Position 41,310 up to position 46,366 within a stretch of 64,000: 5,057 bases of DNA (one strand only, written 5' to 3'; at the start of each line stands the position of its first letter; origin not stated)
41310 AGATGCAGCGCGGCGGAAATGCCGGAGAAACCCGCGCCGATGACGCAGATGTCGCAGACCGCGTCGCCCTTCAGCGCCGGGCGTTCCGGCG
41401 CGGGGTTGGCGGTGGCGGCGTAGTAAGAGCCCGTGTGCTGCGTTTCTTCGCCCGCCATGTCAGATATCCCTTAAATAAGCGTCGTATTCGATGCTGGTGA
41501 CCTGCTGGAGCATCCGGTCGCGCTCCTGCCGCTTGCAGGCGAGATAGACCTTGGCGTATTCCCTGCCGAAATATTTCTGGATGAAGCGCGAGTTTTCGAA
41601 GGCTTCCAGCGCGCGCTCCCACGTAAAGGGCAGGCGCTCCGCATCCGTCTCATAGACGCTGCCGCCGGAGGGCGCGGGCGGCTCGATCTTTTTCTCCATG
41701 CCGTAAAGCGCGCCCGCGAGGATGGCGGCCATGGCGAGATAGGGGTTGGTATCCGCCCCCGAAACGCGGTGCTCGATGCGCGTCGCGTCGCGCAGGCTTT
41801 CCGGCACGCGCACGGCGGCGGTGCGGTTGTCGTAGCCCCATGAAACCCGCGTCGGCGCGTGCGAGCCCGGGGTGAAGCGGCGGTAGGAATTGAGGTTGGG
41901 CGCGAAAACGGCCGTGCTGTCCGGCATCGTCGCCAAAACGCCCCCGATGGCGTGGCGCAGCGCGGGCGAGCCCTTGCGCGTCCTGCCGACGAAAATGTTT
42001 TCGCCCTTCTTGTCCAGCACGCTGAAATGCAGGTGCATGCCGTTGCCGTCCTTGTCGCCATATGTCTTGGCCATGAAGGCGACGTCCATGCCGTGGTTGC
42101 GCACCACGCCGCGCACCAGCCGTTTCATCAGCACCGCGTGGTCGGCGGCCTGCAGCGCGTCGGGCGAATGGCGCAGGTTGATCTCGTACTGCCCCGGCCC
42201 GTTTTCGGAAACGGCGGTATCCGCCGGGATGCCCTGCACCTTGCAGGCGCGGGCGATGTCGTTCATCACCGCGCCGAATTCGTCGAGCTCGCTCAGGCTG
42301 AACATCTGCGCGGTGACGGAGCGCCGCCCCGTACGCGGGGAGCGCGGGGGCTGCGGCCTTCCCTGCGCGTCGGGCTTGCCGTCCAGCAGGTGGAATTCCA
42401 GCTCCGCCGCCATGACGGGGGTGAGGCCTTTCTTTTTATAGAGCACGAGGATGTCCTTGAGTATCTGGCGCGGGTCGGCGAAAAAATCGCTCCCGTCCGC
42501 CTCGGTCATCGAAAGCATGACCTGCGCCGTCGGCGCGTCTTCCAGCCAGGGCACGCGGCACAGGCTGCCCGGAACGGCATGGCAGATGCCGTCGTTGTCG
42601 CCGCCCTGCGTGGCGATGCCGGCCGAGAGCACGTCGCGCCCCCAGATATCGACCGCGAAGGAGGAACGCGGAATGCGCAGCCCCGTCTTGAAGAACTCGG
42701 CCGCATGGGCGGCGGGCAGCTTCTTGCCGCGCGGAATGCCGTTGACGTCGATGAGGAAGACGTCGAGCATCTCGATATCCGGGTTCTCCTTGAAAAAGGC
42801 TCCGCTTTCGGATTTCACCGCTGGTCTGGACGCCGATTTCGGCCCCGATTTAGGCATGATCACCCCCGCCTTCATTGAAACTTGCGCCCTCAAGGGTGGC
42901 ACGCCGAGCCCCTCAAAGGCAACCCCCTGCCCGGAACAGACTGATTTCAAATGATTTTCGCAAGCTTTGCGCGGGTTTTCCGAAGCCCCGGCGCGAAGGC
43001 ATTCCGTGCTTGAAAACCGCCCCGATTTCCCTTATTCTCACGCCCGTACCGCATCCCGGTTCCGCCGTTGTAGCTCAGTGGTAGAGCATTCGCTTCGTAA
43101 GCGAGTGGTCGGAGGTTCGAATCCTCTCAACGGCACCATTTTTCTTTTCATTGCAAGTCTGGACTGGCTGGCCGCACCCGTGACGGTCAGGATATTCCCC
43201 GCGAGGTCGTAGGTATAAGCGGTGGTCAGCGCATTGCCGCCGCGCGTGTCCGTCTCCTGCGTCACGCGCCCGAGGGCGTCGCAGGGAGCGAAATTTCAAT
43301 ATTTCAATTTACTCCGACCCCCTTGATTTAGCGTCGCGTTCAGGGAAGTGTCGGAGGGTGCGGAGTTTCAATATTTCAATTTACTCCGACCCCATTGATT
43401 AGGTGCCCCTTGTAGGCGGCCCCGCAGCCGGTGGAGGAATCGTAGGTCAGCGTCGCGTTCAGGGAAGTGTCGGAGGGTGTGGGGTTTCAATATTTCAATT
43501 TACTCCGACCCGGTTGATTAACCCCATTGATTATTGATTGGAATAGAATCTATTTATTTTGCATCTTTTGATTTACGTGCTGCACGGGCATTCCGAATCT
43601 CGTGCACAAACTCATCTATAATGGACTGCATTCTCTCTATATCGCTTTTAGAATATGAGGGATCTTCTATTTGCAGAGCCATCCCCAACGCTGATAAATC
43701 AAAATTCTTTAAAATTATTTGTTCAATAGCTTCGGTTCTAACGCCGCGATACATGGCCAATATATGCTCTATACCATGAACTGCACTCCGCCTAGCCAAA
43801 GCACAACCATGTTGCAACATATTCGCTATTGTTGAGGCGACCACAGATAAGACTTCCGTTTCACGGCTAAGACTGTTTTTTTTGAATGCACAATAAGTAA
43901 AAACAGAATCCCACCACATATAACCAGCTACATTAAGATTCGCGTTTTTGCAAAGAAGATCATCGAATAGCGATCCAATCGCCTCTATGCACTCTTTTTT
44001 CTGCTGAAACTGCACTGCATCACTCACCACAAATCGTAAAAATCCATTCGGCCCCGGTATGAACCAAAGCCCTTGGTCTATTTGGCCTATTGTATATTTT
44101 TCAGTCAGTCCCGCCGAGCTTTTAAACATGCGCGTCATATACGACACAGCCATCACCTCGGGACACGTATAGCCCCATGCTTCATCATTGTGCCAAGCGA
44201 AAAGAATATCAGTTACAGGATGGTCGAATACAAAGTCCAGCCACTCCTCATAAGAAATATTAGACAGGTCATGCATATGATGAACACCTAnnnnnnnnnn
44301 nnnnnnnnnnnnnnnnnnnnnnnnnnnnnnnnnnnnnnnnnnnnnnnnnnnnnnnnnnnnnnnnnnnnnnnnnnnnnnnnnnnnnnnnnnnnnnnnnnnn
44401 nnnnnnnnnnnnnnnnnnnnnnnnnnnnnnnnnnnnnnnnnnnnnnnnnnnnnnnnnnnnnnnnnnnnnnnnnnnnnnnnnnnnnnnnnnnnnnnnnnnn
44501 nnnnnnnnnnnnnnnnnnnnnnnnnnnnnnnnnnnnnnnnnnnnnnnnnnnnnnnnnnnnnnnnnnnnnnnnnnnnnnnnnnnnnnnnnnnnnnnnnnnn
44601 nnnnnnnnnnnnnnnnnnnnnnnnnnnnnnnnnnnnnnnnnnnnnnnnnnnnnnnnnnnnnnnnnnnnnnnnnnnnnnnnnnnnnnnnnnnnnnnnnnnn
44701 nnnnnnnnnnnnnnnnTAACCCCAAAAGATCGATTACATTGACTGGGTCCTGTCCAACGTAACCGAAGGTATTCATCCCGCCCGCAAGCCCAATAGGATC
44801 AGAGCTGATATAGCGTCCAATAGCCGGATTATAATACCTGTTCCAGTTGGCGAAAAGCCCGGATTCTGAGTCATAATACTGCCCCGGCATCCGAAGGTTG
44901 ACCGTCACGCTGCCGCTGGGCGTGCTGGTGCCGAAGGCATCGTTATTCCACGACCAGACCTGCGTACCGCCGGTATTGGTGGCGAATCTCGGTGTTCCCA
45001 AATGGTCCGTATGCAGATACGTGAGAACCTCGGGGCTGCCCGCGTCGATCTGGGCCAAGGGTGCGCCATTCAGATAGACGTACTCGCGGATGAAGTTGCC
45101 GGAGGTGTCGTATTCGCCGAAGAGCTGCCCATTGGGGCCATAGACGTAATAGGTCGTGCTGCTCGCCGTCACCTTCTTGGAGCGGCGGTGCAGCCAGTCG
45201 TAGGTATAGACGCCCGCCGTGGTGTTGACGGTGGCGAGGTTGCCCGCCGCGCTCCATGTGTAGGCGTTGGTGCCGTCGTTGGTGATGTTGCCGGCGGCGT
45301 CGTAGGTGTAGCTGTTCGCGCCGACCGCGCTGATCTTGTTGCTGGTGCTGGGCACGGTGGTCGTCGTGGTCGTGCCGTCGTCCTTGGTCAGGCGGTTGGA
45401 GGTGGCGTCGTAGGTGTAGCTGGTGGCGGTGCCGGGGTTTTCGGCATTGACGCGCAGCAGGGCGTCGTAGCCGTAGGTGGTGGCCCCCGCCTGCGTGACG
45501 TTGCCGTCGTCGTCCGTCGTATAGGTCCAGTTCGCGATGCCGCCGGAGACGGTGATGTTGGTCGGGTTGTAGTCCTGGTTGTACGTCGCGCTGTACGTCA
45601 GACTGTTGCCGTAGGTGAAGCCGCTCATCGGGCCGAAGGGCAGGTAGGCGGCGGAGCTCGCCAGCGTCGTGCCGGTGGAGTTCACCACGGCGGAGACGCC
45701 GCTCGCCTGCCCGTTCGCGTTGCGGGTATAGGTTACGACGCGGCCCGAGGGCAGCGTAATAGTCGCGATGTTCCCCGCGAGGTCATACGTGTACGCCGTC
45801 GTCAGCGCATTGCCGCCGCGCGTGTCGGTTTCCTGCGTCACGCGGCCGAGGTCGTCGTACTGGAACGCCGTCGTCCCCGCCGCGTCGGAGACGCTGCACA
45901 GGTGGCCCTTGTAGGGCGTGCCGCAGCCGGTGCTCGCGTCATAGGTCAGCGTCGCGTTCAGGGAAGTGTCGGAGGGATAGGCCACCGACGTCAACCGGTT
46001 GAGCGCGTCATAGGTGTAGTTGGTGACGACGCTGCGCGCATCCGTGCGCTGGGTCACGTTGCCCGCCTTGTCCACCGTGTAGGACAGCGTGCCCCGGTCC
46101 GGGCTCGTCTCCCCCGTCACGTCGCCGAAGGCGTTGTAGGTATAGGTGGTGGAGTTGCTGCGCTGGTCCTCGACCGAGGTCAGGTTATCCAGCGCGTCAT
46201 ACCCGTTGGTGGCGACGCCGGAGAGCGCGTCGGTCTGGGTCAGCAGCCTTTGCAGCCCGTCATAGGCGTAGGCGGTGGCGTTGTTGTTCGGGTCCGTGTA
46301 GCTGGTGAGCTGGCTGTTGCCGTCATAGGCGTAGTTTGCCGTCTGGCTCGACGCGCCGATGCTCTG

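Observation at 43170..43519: CRISPR-like mini-array whose inserts are fragments of the adjacent rhs core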

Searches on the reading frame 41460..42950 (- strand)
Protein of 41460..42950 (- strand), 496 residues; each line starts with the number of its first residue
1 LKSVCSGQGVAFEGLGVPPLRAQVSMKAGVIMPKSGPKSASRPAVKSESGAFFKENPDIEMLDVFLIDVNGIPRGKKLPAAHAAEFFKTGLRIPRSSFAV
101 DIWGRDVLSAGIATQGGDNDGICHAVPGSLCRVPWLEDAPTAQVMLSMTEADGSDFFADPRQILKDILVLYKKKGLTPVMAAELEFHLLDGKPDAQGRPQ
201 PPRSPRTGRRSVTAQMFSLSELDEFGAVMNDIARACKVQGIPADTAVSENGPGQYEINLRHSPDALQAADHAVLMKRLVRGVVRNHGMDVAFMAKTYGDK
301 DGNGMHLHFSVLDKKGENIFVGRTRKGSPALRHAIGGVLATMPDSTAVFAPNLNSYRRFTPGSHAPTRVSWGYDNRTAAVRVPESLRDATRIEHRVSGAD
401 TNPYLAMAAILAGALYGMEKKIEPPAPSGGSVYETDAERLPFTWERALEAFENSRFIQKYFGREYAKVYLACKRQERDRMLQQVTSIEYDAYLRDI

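Call 9: search_protein_families(library=pfam, proteins=[window:41460-42950:-], max_evalue=0.01)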
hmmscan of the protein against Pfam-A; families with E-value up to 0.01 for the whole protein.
window:41460-42950:- (496 aa): 1 family
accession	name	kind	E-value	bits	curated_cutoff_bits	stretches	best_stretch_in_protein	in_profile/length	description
PF00120.29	Gln-synt_C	-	5.1e-105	351.8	24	1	158-492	2-344/344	Glutamine synthetase, catalytic domain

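Call 12: find_encoding_contigs(protein=window:41460-42860:-, flank=10000, max_places=10)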
Protein window:41460-42860:- (466 aa): no gene with exactly this product is on record in the collection.

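Call 15: find_related_loci(query=window:41460-42860:-, collection=genome_contigs, flank=10000)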
Query window:41460-42860:- (466 aa) in genome_contigs; peptide patterns used: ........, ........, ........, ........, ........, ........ (x = any residue, [..] = any of these).
600 stretches matched a pattern (row limit reached: there are more); 584 encode a relative of the query (tblastn E <= 1e-3); the best 80 are kept; 80 distinct loci.
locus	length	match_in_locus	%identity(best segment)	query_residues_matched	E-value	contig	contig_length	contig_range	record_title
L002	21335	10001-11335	65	21-466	0e+0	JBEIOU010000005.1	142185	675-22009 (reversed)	MAG: Micavibrio sp. isolate Sample-106-S6-bin-24 Sample_106_S6-bin_24-k141_1299086, whole genome shotgun sequence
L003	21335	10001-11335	63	21-466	0e+0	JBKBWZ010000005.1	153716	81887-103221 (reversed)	MAG: Alphaproteobacteria bacterium isolate 21H_022.bin.44 NODE_113_length_153716_cov_9.433719, whole genome shotgun sequ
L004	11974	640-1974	64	21-466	0e+0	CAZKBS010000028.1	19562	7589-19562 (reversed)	MAG TPA_asm: uncultured Micavibrio sp. isolate SRP290908_co2_99 genome assembly, contig: NODE_3617_length_19562_cov_31.6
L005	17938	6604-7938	63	21-466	0e+0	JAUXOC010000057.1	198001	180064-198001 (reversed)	MAG: Alphaproteobacteria bacterium isolate C1_metabat.bin.32 C1_k141_44062, whole genome shotgun sequence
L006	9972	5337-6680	63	18-466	0e+0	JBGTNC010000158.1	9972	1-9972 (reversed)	MAG: Alphaproteobacteria bacterium isolate JTS-RE379 k141_1850309, whole genome shotgun sequence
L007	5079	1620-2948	63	22-466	0e+0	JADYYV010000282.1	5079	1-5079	MAG: Alphaproteobacteria bacterium isolate SJ545 c_000001440131, whole genome shotgun sequence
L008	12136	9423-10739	54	27-466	2e-146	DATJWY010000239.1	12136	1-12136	MAG TPA_asm: Acetobacteraceae bacterium isolate SMAG_U15112 k141_969398, whole genome shotgun sequence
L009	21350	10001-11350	47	17-466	9e-137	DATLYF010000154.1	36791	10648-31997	MAG TPA_asm: Candidatus Competibacteraceae bacterium isolate SMAG_U13265 k141_23183, whole genome shotgun sequence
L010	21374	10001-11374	45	5-463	3e-131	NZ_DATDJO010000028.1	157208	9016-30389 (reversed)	MAG: Povalibacter sp. isolate SMAG_U332 k141_457210, whole genome shotgun sequence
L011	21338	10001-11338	45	17-463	2e-129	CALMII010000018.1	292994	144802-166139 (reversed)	MAG TPA_asm: uncultured Steroidobacter sp. isolate SRR2107171_bin.15_CONCOCT_v1.1_MAG genome assembly, contig: ERZ794917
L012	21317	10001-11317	46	27-463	3e-128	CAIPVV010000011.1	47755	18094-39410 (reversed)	MAG: uncultured proteobacterium isolate Umea_bin-08481 genome assembly, contig: bin-08481:11/61, whole genome shotgun se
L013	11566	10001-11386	43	1-464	2e-128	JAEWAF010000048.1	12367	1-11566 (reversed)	MAG: Proteobacteria bacterium isolate OH_PBB_2 k127_1998565, whole genome shotgun sequence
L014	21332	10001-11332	45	18-463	9e-127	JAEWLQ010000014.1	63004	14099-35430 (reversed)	MAG: Proteobacteria bacterium isolate OH_PBrB_96 k127_222507, whole genome shotgun sequence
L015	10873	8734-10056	44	22-463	2e-126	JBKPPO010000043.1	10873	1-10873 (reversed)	MAG: Pseudomonadota bacterium isolate GS_EKS_MAG_00100 GS_EKS_000001985668, whole genome shotgun sequence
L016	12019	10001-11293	46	32-463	1e-125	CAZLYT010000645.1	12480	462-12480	MAG TPA_asm: uncultured Candidatus Competibacteraceae bacterium isolate binchicken_co31_333 genome assembly, contig: k14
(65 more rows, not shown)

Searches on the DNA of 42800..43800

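Call 23: search_rna_families(source=window, start=42800, end=43800, threshold=evalue, max_evalue=1)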
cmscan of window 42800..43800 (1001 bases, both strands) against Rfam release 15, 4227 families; matches with E-value up to 1: 2.
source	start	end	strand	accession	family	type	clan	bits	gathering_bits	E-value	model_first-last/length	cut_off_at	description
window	43064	43135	+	RF00005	tRNA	Gene; tRNA;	CL00001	74.5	29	2.8e-16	1-71/71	no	tRNA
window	43104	43160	-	RF02194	HPnc0260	Gene; antisense;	-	30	59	0.72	96-153/156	no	Bacterial antisense RNA HPnc0260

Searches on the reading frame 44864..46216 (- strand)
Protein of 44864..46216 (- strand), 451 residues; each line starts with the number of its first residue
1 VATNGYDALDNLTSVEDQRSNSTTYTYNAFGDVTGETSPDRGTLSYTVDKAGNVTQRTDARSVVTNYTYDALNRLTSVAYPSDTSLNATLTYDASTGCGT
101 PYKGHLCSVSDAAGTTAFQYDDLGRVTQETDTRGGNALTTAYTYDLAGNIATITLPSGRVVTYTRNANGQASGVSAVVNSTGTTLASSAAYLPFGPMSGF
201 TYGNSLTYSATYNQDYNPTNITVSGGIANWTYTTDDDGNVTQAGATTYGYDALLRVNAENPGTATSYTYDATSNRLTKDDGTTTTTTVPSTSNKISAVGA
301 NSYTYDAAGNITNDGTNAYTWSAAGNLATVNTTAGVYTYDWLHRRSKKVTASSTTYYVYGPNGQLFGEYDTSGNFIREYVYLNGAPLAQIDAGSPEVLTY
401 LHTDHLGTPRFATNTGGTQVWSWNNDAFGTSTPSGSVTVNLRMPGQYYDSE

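Call 41: find_homologous_proteins(query=window:44864-46216:-, max_evalue=1e-30)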
Query window:44864-46216:- (451 aa): 1013 proteins with E <= 1e-30 among 8000 candidates; the best 120 are listed.
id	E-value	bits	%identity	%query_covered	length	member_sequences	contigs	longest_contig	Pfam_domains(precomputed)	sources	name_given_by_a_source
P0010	1.3e-225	768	80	100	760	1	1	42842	PF05593.20,PF25023.2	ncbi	ncbi:MAG: RHS repeat-associated core domain-containing protein, partial [Pseudomonadota bacterium]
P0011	4.7e-222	756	78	100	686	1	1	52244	PF05593.20,PF25023.2,PF03527.21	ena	-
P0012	5.2e-198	677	74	96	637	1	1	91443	PF05593.20,PF25023.2,PF03527.21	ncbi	-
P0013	2.3e-186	638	68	99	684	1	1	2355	PF05593.20,PF25023.2,PF03527.21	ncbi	-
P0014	1.1e-171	590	68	92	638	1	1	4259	PF05593.20,PF25023.2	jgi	-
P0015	1.8e-165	569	69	90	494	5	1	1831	PF05593.20,PF25023.2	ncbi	-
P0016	1.0e-157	544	67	90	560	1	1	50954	PF05593.20,PF25023.2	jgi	jgi:RHS repeat-associated protein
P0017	1.6e-157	543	71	84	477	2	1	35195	PF05593.20,PF25023.2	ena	-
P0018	8.0e-157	541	72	79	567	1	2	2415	PF05593.20,PF25023.2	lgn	-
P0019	1.7e-155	537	60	98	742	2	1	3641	PF05593.20,PF25023.2,PF03527.21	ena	-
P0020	5.9e-155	535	60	98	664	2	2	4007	PF05593.20,PF25023.2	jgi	-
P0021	9.5e-155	534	68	82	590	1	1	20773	PF05593.20,PF25023.2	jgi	-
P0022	1.4e-154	534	59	99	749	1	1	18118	PF05593.20,PF25023.2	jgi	jgi:RHS repeat-associated protein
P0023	9.3e-152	524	59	97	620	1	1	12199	PF05593.20,PF25023.2,PF03527.21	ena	-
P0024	8.5e-132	458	70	71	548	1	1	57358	PF05593.20,PF25023.2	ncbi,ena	-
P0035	2.2e-107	378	82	48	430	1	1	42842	PF05593.20,PF25023.2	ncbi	ncbi:MAG: RHS repeat-associated core domain-containing protein [Pseudomonadota bacterium]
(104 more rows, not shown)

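Call 42: find_encoding_contigs(protein=P0035, flank=10000, max_places=2)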
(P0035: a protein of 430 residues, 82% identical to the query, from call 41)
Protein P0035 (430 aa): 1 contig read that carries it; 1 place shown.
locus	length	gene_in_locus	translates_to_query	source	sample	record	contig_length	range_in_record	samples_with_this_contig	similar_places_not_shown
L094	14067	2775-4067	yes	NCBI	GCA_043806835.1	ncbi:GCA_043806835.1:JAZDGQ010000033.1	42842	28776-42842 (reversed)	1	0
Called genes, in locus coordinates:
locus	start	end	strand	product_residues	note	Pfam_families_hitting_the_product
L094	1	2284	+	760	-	PF25023:TEN_YD-shell, PF05593:RHS_repeat (weak), PF25023:TEN_YD-shell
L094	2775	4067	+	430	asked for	PF05593:RHS_repeat (faint), PF25023:TEN_YD-shell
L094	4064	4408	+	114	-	-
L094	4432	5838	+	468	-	PF25023:TEN_YD-shell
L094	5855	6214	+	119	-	-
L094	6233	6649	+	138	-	PF05593:RHS_repeat (faint)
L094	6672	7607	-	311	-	PF10546:P63C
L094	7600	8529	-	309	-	PF12760:Zn_ribbon_IS1595, PF12762:DDE_Tnp_IS1595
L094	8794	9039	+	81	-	-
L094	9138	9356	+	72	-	-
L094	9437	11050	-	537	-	-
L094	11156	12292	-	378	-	-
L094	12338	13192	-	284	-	-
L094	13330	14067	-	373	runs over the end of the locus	PF00712:DNA_pol3_beta, PF02767:DNA_pol3_beta_2, PF02768:DNA_pol3_beta_3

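Call 43: find_encoding_contigs(protein=P0011, flank=10000, max_places=2)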
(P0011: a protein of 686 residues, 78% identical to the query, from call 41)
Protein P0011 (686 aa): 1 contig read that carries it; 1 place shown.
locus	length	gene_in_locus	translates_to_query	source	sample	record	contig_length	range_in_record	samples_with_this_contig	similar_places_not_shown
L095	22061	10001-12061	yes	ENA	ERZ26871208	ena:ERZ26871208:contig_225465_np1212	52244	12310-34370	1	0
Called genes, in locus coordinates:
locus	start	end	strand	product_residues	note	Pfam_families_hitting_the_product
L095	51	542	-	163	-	-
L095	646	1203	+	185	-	-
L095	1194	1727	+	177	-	PF02534:T4SS-DNA_transf, PF10412:TrwB_AAD_bind, PF12696:TraG-D_C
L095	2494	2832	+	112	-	PF21983:NikA-like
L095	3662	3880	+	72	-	-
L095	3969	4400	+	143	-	-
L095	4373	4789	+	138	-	-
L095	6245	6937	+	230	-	PF07617:DUF1579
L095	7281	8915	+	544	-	-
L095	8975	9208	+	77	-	PF05593:RHS_repeat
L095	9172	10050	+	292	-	PF25023:TEN_YD-shell (faint), PF05593:RHS_repeat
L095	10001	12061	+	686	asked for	PF25023:TEN_YD-shell, PF05593:RHS_repeat (weak), PF25023:TEN_YD-shell (weak), PF05593:RHS_repeat (weak), PF25023:TEN_YD-shell, PF03527:RHS (weak)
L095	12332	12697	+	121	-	-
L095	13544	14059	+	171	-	-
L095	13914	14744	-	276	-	PF01170:UPF0020 (faint), PF01555:N6_N4_Mtase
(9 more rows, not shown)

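Call 44: find_encoding_contigs(protein=P0012, flank=10000, max_places=2)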
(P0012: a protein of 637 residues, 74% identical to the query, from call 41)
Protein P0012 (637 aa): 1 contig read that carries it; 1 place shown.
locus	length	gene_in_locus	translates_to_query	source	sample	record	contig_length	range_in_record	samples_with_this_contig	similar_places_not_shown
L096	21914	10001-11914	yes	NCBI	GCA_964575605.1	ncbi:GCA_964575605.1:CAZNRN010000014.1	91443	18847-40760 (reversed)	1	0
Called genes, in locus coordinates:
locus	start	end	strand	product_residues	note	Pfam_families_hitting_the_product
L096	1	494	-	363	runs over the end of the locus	PF04055:Radical_SAM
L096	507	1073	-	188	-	-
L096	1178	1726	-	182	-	-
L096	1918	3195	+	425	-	PF02417:Chromate_transp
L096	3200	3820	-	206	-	PF07617:DUF1579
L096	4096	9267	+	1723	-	PF20148:DUF6531, PF25023:TEN_YD-shell, PF05593:RHS_repeat (weak), PF25023:TEN_YD-shell, PF05593:RHS_repeat (weak), PF25023:TEN_YD-shell, PF03527:RHS (weak)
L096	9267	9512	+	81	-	-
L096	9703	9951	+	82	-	-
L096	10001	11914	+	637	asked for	PF05593:RHS_repeat (weak), PF25023:TEN_YD-shell, PF03527:RHS (weak)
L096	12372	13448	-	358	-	-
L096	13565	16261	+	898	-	PF00521:DNA_topoisoIV, PF03989:DNA_gyraseA_C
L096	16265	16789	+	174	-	PF01467:CTP_transf_like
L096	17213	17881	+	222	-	-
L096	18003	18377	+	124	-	-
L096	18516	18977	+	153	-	-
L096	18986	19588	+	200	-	-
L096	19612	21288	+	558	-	-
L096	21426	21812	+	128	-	-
